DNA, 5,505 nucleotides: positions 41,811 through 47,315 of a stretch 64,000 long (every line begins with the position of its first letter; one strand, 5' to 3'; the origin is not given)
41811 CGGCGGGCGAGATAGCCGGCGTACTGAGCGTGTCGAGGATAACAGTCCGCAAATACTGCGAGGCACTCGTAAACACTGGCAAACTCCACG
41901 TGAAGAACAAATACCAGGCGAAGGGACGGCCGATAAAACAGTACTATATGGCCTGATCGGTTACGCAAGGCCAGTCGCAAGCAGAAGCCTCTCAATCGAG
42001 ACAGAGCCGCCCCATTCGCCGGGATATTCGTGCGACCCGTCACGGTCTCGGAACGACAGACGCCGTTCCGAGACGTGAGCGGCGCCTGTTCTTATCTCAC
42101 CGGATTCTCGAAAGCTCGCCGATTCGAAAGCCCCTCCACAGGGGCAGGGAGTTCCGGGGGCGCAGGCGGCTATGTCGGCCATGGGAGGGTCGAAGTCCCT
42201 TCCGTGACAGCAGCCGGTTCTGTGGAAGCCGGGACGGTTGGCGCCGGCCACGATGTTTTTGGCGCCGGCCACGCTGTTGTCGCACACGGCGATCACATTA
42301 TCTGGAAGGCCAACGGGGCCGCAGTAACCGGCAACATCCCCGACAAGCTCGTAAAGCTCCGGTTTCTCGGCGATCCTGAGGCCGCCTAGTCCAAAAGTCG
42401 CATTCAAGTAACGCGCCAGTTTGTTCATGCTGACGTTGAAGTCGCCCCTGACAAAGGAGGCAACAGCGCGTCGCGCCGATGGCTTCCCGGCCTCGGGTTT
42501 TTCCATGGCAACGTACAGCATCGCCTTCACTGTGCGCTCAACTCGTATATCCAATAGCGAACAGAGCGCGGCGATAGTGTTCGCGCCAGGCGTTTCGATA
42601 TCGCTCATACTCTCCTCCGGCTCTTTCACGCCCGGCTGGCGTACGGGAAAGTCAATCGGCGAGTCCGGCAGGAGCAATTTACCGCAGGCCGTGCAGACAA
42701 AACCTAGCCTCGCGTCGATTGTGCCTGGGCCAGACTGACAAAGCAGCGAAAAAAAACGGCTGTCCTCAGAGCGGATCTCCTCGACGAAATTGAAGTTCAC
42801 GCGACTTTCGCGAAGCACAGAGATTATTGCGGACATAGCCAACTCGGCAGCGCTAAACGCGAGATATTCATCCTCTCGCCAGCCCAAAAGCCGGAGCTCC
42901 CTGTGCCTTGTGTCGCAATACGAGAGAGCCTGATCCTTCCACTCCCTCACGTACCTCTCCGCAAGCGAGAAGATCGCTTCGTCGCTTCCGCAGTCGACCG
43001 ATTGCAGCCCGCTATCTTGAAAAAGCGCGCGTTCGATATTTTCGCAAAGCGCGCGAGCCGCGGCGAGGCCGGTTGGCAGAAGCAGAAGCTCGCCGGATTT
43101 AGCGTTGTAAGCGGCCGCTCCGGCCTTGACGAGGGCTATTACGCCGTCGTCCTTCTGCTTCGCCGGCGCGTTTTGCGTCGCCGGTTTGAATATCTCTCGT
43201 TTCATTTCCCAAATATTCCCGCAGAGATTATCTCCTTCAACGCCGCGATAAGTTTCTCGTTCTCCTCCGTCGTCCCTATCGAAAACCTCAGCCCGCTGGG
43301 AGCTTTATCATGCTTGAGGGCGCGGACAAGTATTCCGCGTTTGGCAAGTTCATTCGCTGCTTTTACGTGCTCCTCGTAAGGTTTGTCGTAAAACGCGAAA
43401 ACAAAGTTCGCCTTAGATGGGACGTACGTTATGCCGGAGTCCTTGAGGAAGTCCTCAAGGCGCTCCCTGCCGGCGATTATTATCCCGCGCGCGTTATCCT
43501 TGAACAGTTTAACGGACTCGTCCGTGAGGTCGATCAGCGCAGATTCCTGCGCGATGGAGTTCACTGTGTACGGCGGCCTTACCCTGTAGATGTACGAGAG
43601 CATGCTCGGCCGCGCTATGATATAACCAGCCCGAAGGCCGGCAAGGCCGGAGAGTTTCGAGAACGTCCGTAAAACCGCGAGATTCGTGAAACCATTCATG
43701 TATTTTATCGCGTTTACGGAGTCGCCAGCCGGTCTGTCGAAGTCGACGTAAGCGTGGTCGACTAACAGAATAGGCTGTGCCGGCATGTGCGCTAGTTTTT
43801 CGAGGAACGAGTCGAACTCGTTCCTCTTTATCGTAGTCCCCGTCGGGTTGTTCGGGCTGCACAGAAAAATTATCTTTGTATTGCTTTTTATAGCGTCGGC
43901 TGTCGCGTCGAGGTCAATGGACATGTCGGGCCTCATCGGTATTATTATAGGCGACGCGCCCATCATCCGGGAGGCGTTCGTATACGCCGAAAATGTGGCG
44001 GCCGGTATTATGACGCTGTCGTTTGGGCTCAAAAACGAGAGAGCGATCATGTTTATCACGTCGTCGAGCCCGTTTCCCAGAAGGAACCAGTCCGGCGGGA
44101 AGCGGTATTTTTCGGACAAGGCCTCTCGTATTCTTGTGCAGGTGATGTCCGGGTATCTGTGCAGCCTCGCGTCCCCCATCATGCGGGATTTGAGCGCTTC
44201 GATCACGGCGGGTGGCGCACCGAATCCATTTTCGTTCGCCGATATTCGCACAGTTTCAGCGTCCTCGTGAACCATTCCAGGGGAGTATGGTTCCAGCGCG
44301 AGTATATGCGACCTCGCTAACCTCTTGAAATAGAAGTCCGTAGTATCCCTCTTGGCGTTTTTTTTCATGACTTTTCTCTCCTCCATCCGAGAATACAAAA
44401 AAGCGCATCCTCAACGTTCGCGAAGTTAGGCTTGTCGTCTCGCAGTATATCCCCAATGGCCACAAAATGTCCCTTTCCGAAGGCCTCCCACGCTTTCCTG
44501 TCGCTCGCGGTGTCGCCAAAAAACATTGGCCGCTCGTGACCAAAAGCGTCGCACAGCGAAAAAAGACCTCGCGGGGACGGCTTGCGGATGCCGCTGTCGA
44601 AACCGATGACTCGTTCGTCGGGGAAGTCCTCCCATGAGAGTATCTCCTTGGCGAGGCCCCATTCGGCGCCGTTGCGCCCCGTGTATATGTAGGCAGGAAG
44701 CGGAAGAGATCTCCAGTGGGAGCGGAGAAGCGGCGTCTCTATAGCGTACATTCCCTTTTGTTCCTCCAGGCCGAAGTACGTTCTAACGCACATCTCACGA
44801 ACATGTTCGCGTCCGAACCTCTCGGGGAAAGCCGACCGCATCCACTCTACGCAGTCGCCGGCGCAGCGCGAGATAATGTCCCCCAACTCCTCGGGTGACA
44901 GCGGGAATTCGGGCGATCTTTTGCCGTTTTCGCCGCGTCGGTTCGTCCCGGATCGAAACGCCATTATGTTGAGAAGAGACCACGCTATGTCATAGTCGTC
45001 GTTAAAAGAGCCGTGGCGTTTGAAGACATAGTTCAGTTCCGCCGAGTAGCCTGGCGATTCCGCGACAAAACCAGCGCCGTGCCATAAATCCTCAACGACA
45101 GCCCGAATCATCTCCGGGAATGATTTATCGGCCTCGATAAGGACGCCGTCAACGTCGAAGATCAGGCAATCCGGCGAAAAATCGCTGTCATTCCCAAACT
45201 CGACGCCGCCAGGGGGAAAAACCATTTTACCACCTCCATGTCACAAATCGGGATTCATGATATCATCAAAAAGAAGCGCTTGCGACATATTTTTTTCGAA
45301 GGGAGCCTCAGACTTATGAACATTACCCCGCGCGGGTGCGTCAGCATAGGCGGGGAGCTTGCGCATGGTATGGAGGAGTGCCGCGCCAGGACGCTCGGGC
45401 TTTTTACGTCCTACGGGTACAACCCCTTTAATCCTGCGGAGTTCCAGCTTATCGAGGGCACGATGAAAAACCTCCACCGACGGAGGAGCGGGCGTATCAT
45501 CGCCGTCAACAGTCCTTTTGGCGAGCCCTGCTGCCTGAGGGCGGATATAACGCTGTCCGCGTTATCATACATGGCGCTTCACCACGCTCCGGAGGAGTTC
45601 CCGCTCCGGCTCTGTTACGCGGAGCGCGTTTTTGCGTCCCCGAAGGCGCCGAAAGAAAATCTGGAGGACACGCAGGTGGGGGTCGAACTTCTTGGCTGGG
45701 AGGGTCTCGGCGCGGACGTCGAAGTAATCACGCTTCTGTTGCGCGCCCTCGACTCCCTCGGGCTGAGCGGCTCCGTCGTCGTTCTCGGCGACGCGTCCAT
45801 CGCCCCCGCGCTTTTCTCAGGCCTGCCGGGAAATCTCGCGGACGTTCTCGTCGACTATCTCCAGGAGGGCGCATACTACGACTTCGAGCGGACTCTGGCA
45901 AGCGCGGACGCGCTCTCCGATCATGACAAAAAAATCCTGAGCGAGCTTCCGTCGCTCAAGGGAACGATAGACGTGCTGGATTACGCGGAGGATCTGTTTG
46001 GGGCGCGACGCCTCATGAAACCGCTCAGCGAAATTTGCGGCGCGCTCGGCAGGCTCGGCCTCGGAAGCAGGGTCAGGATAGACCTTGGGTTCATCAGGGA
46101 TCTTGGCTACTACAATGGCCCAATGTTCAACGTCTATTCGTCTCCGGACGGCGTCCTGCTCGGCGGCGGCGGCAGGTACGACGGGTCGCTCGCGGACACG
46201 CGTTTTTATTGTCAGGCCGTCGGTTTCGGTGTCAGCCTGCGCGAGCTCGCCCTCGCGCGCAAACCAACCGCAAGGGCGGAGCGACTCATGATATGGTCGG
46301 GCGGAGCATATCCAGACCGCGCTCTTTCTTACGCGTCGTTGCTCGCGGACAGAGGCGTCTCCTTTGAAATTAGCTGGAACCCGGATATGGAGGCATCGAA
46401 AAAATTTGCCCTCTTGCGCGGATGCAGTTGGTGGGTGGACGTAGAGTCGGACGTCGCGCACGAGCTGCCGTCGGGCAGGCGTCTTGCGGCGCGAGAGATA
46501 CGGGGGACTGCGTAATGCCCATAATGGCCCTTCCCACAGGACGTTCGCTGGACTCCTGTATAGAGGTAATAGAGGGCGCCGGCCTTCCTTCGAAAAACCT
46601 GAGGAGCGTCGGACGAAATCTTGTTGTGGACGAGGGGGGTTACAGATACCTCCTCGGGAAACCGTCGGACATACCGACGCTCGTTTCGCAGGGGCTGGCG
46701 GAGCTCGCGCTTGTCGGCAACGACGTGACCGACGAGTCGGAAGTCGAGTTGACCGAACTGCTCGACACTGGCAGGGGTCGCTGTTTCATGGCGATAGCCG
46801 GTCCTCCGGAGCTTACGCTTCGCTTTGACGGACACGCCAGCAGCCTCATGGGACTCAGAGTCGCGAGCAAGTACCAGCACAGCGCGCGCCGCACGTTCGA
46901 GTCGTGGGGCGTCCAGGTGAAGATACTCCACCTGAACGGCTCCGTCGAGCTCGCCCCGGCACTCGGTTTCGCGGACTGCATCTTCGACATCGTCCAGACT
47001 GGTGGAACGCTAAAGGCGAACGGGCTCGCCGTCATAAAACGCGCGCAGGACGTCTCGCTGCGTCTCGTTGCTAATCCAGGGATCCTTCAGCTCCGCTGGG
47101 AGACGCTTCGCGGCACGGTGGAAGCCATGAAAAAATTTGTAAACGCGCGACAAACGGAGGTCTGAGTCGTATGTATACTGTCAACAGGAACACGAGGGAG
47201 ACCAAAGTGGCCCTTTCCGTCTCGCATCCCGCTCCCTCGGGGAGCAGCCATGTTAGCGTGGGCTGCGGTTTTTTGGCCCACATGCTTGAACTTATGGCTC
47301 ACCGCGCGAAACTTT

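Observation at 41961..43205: Truncated, degenerate ProRS-like paralog translationally coupled to hisC in the histidine locus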

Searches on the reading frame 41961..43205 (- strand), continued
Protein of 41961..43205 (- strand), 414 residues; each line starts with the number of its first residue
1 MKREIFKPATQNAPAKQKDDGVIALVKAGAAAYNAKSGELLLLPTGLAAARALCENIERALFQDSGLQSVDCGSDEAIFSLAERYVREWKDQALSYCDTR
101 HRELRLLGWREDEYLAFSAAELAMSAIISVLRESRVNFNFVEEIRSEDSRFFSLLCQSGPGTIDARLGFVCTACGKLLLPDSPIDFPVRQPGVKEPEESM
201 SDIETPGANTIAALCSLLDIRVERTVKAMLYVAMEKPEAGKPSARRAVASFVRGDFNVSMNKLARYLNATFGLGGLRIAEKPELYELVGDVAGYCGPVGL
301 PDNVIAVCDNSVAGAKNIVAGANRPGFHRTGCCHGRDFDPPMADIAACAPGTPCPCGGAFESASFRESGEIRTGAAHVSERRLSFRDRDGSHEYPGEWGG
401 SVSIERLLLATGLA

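Call 58: search_protein_families(library=ncbifam, proteins=[P0131, P0085, P0183, L035:9576-9953:+, L008:9184-10485:+], max_evalue=0.001)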
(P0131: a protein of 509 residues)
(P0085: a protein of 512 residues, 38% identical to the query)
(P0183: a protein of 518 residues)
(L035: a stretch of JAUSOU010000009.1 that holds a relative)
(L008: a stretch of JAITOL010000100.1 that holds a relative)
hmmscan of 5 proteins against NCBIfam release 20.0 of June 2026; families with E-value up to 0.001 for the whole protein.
P0131 (509 aa): 7 families
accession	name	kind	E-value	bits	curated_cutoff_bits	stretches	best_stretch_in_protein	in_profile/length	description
NF006625.0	PRK09194.1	equivalog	3.3e-63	214.5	558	1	167-494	222-554/559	proline--tRNA ligase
TIGR00409.1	proS_fam_II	equivalog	3e-43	148.5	306.7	1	178-486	229-551/568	proline--tRNA ligase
NF008979.1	PRK12325.1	exception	3.6e-19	68.9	550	1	402-492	337-430/437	proline--tRNA ligase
TIGR00408.1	proS_fam_I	equivalog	1.4e-09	37.4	437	1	404-489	277-366/475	proline--tRNA ligase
TIGR00418.1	thrS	equivalog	6.8e-08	31.9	383.65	1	402-495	465-558/565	threonine--tRNA ligase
NF003068.0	PRK03991.1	equivalog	6.3e-06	24.8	484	1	400-495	490-585/613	threonine--tRNA ligase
TIGR00011.1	YbaK_EbsC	equivalog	9.5e-05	22.2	153.25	1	202-300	23-118/152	Cys-tRNA(Pro) deacylase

P0085 (512 aa): 4 families
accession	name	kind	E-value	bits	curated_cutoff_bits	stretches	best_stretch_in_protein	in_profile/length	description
NF006625.0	PRK09194.1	equivalog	2e-45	155.8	558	2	164-353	216-399/559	proline--tRNA ligase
TIGR00409.1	proS_fam_II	equivalog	8.6e-24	84.3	306.7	2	187-352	239-404/568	proline--tRNA ligase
NF008979.1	PRK12325.1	exception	4.2e-08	32.5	550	1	413-502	339-430/437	proline--tRNA ligase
TIGR00011.1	YbaK_EbsC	equivalog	1.6e-07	31.2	153.25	1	211-311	29-126/152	Cys-tRNA(Pro) deacylase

P0183 (518 aa): 8 families
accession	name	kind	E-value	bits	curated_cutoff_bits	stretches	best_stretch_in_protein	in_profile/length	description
NF006625.0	PRK09194.1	equivalog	1.6e-76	258.4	558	1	114-506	165-558/559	proline--tRNA ligase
TIGR00409.1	proS_fam_II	equivalog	6e-51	174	306.7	1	114-506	165-565/568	proline--tRNA ligase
NF008979.1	PRK12325.1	exception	2.4e-33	115.6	550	1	367-505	297-435/437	proline--tRNA ligase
TIGR00408.1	proS_fam_I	equivalog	2.9e-16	59.5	437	1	391-509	259-380/475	proline--tRNA ligase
TIGR00389.1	glyS_dimeric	equivalog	3.8e-09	35.6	243.3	1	406-508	463-563/565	glycine--tRNA ligase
NF003211.1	PRK04173.1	equivalog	1.7e-08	33.8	312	1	405-505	355-453/454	glycine--tRNA ligase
NF003068.0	PRK03991.1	equivalog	6.5e-07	28.1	484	1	374-509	456-591/613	threonine--tRNA ligase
TIGR00418.1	thrS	equivalog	0.00017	20.6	383.65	1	373-506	436-561/565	threonine--tRNA ligase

L035:9576-9953:+ (125 aa): 0 families

L008:9184-10485:+ (433 aa): 0 families
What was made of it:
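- Closest known: Long-form dead-core ProRS-like proteins of Synergistota. Different: They are themselves uncharacterised and have no dedicated NCBIfam model (call 58).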

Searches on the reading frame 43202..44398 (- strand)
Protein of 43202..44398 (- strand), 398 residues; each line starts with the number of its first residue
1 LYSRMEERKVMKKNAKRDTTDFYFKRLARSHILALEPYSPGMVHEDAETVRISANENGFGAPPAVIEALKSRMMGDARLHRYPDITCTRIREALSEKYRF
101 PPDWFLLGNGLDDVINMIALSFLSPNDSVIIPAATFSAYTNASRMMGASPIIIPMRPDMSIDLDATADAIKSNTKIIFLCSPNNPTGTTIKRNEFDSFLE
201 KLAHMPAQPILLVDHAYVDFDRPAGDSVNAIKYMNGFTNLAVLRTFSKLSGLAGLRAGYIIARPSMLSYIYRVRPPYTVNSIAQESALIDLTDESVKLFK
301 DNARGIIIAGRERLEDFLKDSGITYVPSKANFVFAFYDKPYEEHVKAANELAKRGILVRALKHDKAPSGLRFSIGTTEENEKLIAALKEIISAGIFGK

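Call 3: search_protein_families(library=pfam, proteins=[window:43202-44398:-], max_evalue=0.1)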
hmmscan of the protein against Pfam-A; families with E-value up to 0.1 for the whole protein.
window:43202-44398:- (398 aa): 4 families
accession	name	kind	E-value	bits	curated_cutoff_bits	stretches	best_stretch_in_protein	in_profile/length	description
PF00155.27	Aminotran_1_2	-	1.2e-48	166.6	19.7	1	50-387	4-361/361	Aminotransferase class I and II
PF01041.23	DegT_DnrJ_EryC1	-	7.3e-06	25.9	19.8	1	121-179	57-118/360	DegT/DnrJ/EryC1/StrS aminotransferase family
PF00266.25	Aminotran_5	-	7.5e-06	25.6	21.5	1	115-215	74-176/371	Aminotransferase class-V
PF01053.26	Cys_Met_Meta_PP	-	0.029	13.4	27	1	117-188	82-152/381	Cys/Met metabolism PLP-dependent enzyme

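Call 4: search_protein_families(library=ncbifam, proteins=[window:43202-44398:-], max_evalue=0.1)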
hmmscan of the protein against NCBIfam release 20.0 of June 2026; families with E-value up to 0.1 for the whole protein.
window:43202-44398:- (398 aa): 82 families (the best 25 are shown)
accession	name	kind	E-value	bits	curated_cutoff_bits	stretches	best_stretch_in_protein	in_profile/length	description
TIGR01141.1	hisC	equivalog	2.6e-83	279.8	276.55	1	29-390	1-349/349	histidinol-phosphate transaminase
NF002878.0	PRK03321.1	subfamily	4.8e-76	255.8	374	1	28-391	5-349/352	histidinol-phosphate transaminase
NF003496.0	PRK05166.1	equivalog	1.2e-68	231.6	540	1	25-393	7-372/373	histidinol-phosphate transaminase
TIGR01140.1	L_thr_O3P_dcar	equivalog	1.7e-54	185.2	290.55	1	46-388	16-331/331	threonine-phosphate decarboxylase CobD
NF002877.0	PRK03317.1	equivalog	2.9e-51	174.4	409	1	49-392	33-368/374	histidinol-phosphate transaminase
NF006580.0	PRK09105.1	subfamily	2.2e-47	161.7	444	1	40-392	39-372/375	pyridoxal phosphate-dependent aminotransferase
NF006014.0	PRK08153.1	equivalog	2.6e-46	158.2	510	1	49-392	35-365/370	pyridoxal phosphate-dependent aminotransferase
NF002726.0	PRK02610.1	equivalog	1.5e-44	152.4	391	1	28-392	5-370/374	histidinol-phosphate transaminase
NF051461.1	pyoverd_PtaA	equivalog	5.1e-34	117.5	500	1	44-386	31-355/359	pyoverdine biosynthesis transaminase PtaA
NF006225.0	PRK08354.1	equivalog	2.6e-33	115.7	288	1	110-390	68-315/318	putative aminotransferase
NF041364.1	GntC_guanitoxin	equivalog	8.7e-30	103.8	415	1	62-367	13-330/356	guanitoxin biosynthesis PLP-dependent (S)-gamma-hydroxy-L-arginine cyclodehydratase GntC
NF005915.1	PRK07908.1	equivalog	1e-24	87.5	360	1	61-387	26-331/332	Rv2231c family histidinol phosphate aminotransferase CobC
NF053748.1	bifunc_CobBC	exception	4.6e-24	84.8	950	1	76-360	506-767/797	bifunctional hydrogenobyrinic acid a,c-diamide synthase/histidinol phosphate aminotransferase CobBC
NF004870.0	PRK06225.1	equivalog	1.2e-21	77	351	1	43-372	24-351/380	pyridoxal phosphate-dependent aminotransferase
NF005305.0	PRK06836.1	equivalog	7.1e-21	74.9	376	1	61-360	48-359/396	pyridoxal phosphate-dependent aminotransferase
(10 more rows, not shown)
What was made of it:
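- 43202..44398 (-): hisC (histidinol-phosphate aminotransferase). Its stop codon overlaps the paralogue's ATG by 4 nt. TIGR01141, 279.8 bits against a cut-off of 276.55 (call 4).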

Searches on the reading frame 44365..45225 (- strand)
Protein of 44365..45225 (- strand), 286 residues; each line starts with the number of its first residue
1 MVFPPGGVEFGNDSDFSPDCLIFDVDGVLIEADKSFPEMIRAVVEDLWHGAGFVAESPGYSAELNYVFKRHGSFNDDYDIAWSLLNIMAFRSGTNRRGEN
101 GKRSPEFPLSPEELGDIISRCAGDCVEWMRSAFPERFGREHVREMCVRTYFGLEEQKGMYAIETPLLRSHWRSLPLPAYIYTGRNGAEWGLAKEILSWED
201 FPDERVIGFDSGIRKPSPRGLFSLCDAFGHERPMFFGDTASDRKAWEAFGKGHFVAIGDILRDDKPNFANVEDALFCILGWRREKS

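Call 3: search_protein_families(library=pfam, proteins=[window:44365-45225:-], max_evalue=0.1)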
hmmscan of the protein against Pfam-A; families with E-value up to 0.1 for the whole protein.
window:44365-45225:- (286 aa): 2 families
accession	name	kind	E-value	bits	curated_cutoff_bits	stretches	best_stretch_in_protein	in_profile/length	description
PF00702.32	Hydrolase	-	2.8e-08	34.8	26.4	1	19-250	2-191/191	haloacid dehalogenase-like hydrolase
PF13419.12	HAD_2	-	0.031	14.8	23.8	0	21-47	1-27/178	Haloacid dehalogenase-like hydrolase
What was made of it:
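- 44365..45225 (-): HAD-family hydrolase, first gene of the HAD-hisC-paralogue operon; the most persistent neighbour of the paralogue. PF00702 (call 3).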

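Call 4: search_protein_families(library=ncbifam, proteins=[window:44365-45225:-], max_evalue=0.1)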
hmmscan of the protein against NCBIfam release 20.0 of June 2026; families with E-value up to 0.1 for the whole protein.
window:44365-45225:- (286 aa): 3 families
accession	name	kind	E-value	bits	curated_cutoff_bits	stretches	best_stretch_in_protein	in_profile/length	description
TIGR01548.1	HAD-SF-IA-hyp1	hypoth_equivalog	2.9e-09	36.8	140.2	1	20-242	2-190/197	TIGR01548 family HAD-type hydrolase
TIGR01549.1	HAD-SF-IA-v1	subfamily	0.0018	18.7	23.3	1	205-247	102-146/149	HAD-IA family hydrolase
TIGR01509.1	HAD-SF-IA-v3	subfamily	0.07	13.3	29.4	0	21-37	2-18/154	HAD-IA family hydrolase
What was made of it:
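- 44365..45225 (-): Weak match to TIGR01548 (call 4).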

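Call 60: search_solved_structures(query=window:44365-45225:-, max_evalue=0.01)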
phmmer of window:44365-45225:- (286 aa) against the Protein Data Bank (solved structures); distinct sequences matched with E-value up to 0.01: 1.
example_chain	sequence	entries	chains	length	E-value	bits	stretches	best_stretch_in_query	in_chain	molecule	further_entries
6iah_A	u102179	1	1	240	2.8e-07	33.1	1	21-263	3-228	Hydrolase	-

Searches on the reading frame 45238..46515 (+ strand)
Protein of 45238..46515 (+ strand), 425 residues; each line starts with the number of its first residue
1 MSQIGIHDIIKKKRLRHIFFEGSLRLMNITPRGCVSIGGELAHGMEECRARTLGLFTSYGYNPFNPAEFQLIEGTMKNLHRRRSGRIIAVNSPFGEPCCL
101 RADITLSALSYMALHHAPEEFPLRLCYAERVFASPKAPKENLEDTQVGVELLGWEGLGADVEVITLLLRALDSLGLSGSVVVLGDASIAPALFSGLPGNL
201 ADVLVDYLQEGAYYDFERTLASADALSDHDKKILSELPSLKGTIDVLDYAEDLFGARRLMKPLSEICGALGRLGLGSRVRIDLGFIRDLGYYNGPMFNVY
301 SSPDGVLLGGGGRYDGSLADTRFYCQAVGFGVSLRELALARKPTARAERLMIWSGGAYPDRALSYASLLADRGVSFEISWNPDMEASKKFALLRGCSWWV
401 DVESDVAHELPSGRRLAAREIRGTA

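Call 3: search_protein_families(library=pfam, proteins=[window:45238-46515:+], max_evalue=0.1)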
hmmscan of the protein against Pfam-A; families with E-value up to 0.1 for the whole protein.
window:45238-46515:+ (425 aa): 1 family
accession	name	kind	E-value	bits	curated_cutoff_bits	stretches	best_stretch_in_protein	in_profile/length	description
PF13393.11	tRNA-synt_His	-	1.4e-48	166.2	25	1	42-337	10-308/308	Histidyl-tRNA synthetase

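Call 4: search_protein_families(library=ncbifam, proteins=[window:45238-46515:+], max_evalue=0.1)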
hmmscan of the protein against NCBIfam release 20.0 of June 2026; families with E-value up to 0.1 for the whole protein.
window:45238-46515:+ (425 aa): 19 families
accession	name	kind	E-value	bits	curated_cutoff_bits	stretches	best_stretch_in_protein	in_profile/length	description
TIGR00443.1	hisZ_biosyn_reg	equivalog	1.4e-51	175.5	271.65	1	45-340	11-311/314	ATP phosphoribosyltransferase regulatory subunit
NF008941.0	PRK12292.2-4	equivalog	1.3e-35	123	447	1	95-367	73-351/393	ATP phosphoribosyltransferase regulatory subunit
NF008935.0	PRK12292.1-1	equivalog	3.1e-32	112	350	1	42-350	18-326/382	ATP phosphoribosyltransferase regulatory subunit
NF008936.0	PRK12292.1-3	equivalog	8.8e-30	103.8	492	1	99-397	76-386/406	ATP phosphoribosyltransferase regulatory subunit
NF008945.0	PRK12292.3-3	equivalog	3.2e-29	102.2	409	1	49-400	21-356/368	ATP phosphoribosyltransferase regulatory subunit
NF009086.0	PRK12421.1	equivalog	4.7e-29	101.5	318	1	38-342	17-328/389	ATP phosphoribosyltransferase regulatory subunit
NF008940.0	PRK12292.2-3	equivalog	6.3e-25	87.8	450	1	85-336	59-315/404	ATP phosphoribosyltransferase regulatory subunit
NF008939.0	PRK12292.2-1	equivalog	1.1e-22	80.4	335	1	55-389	30-375/391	ATP phosphoribosyltransferase regulatory subunit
TIGR00442.1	hisS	equivalog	1.2e-22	80.5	286.75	1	86-400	61-379/406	histidine--tRNA ligase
NF008942.0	PRK12292.2-5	equivalog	1.4e-22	79.9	643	1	100-375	82-367/434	ATP phosphoribosyltransferase regulatory subunit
NF008937.0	PRK12292.1-4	equivalog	3.1e-21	75.7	693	1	42-341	21-325/395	ATP phosphoribosyltransferase regulatory subunit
NF008943.0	PRK12292.3-1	equivalog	1.4e-20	73.7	690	1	45-402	41-385/403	ATP phosphoribosyltransferase regulatory subunit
NF008938.0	PRK12292.1-6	equivalog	8.6e-17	61.1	833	1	99-337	77-320/420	ATP phosphoribosyltransferase regulatory subunit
NF008953.0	PRK12295.1-6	equivalog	1.1e-15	57.6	384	2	51-197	18-162/384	ATP phosphoribosyltransferase regulatory subunit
NF008950.0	PRK12295.1-3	equivalog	7.8e-14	51.8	492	2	47-196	15-161/387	ATP phosphoribosyltransferase regulatory subunit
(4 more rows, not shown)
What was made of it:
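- On HisZ-like regulatory synthetase paralogue of the histidine pathway: The true HisZ is the neighbouring gene 45238..46515 (call 4).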

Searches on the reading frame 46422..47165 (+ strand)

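Call 8: search_protein_families(library=pfam, proteins=[window:46422-47165:+], max_evalue=0.00001)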
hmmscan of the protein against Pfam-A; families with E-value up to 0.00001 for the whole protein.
window:46422-47165:+ (247 aa): 1 family
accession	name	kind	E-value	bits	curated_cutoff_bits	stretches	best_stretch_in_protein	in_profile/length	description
PF01634.23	HisG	-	7.9e-39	133.6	25.5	1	80-236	1-156/158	ATP phosphoribosyltransferase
